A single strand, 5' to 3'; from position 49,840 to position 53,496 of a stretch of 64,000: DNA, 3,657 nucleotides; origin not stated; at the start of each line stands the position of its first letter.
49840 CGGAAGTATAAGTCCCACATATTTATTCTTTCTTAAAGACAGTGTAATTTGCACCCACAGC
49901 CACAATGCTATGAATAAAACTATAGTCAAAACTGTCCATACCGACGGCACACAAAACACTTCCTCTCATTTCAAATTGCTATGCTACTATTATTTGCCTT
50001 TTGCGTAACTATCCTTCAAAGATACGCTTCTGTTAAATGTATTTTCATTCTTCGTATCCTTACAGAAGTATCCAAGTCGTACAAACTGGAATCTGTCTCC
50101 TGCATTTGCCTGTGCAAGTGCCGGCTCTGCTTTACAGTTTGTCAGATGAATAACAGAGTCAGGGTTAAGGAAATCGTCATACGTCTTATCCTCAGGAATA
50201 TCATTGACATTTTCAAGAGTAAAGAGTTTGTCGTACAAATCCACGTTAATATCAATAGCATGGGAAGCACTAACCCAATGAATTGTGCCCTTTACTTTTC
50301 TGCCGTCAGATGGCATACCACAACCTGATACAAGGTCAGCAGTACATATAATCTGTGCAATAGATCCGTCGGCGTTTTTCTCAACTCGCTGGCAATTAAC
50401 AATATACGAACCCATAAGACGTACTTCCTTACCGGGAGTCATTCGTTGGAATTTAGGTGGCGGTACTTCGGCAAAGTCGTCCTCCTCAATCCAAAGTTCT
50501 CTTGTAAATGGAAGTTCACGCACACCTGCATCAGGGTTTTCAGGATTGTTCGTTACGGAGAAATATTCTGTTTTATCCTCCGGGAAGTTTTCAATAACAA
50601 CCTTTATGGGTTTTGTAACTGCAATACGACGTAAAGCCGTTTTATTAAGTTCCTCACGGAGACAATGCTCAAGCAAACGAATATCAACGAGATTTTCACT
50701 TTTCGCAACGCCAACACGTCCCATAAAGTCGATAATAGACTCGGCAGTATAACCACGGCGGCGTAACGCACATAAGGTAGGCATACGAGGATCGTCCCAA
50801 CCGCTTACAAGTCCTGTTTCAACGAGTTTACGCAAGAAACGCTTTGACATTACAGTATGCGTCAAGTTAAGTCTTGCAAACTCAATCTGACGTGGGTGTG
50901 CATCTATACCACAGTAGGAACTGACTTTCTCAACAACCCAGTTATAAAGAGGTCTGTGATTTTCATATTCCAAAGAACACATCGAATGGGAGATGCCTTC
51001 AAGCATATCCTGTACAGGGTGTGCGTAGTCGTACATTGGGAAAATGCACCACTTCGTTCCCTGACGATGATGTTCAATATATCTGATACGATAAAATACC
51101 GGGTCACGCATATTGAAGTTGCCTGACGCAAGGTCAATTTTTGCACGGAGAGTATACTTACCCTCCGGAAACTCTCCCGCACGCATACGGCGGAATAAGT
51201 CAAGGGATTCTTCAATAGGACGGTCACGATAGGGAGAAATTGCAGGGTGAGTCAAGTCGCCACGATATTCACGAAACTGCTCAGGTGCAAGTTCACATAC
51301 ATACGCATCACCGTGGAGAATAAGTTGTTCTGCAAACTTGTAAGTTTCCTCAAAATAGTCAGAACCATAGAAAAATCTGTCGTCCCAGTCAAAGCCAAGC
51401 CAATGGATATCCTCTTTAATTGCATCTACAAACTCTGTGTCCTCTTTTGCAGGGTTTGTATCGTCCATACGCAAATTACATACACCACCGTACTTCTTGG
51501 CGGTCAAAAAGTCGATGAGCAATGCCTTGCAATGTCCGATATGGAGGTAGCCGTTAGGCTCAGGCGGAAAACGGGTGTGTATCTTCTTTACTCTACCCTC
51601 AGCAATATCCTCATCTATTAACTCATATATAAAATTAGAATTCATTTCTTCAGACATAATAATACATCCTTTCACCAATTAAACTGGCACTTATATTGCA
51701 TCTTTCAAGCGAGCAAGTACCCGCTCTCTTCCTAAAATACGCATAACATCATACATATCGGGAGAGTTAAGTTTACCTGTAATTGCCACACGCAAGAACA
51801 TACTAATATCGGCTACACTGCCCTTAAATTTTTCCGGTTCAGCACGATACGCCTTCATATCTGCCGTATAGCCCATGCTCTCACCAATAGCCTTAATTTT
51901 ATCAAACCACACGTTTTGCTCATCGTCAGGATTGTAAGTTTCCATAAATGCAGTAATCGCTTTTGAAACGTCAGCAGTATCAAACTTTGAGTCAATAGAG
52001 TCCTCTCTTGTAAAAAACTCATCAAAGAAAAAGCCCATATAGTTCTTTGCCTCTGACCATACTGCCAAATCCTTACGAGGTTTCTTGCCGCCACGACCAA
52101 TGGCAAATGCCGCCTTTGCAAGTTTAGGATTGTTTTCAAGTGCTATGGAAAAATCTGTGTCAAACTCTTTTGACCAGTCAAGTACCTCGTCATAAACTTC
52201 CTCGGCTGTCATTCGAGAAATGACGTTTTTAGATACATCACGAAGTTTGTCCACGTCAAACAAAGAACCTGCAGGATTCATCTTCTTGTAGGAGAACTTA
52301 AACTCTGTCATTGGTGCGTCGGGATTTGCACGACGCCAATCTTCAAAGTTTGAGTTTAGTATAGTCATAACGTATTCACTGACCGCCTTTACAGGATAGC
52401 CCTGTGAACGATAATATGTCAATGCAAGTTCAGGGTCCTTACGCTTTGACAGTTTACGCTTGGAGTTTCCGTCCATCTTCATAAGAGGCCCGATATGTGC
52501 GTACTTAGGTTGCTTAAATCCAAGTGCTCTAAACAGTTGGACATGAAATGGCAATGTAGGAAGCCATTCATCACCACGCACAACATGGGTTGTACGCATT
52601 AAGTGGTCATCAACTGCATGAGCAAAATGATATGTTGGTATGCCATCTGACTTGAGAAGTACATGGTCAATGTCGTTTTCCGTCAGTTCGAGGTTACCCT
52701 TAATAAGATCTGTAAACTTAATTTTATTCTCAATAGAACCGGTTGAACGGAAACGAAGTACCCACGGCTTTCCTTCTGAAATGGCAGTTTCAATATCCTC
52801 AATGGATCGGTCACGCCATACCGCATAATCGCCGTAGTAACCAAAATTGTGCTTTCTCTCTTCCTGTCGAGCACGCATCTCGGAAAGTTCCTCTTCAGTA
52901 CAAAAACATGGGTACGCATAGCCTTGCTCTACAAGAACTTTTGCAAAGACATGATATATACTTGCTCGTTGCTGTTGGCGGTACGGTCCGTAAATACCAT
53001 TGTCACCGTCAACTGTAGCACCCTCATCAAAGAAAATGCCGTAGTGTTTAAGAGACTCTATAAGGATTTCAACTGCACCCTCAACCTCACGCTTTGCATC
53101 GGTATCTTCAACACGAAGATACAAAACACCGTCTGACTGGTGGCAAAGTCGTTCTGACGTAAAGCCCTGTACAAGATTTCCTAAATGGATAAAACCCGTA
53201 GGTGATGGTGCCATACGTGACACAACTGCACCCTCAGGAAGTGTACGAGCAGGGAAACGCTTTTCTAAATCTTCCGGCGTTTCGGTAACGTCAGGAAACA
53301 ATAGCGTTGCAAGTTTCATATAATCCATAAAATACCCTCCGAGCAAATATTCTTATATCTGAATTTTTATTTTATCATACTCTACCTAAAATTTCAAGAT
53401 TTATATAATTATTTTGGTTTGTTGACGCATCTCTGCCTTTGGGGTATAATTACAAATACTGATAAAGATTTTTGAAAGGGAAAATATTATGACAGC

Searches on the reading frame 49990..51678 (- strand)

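Call 75: search_protein_families(library=pfam, proteins=[window:49990-51678:-], max_evalue=0.00001)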
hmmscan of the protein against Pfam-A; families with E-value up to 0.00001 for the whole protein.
window:49990-51678:- (562 aa): 3 families
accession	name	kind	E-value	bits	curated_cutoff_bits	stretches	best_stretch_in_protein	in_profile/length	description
PF00749.27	tRNA-synt_1c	-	6.5e-99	331.2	23.4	1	32-345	1-313/314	tRNA synthetases class I (E and Q), catalytic domain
PF03950.23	tRNA-synt_1c_C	-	4.2e-26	91.4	23.9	1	348-447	1-90/91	tRNA synthetases class I (E and Q), anti-codon binding domain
PF20974.2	tRNA-synt_1c_C2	-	4.9e-22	78.8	23.9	1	465-541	1-69/69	tRNA synthetases class I (E and Q), anti-codon binding domain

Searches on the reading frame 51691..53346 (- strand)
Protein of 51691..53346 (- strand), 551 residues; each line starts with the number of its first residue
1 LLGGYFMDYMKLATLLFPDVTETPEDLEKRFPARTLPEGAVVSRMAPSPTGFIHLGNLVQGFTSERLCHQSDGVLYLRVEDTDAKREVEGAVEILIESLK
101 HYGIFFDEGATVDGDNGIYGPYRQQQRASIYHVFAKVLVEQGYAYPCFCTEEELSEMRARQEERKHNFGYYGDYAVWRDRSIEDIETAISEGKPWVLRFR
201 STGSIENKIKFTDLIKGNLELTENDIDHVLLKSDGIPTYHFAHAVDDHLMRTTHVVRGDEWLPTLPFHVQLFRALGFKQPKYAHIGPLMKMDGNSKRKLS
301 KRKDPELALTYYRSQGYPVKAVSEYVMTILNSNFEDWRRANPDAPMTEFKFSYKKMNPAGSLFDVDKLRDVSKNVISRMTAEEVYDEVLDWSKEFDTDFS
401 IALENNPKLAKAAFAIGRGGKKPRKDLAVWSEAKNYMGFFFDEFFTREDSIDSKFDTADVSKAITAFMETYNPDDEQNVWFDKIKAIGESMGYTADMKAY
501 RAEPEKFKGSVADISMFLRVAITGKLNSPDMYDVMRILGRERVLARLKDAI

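Call 75: search_protein_families(library=pfam, proteins=[window:51691-53346:-], max_evalue=0.00001)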
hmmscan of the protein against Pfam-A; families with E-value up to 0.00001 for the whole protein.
window:51691-53346:- (551 aa): 2 families
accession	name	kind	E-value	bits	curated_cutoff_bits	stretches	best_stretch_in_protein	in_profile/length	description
PF00749.27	tRNA-synt_1c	-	4.7e-61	206.9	23.4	1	41-327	2-273/314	tRNA synthetases class I (E and Q), catalytic domain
PF19269.4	Anticodon_2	-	1.2e-11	45.6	23.6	1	507-551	97-141/141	Anticodon binding domain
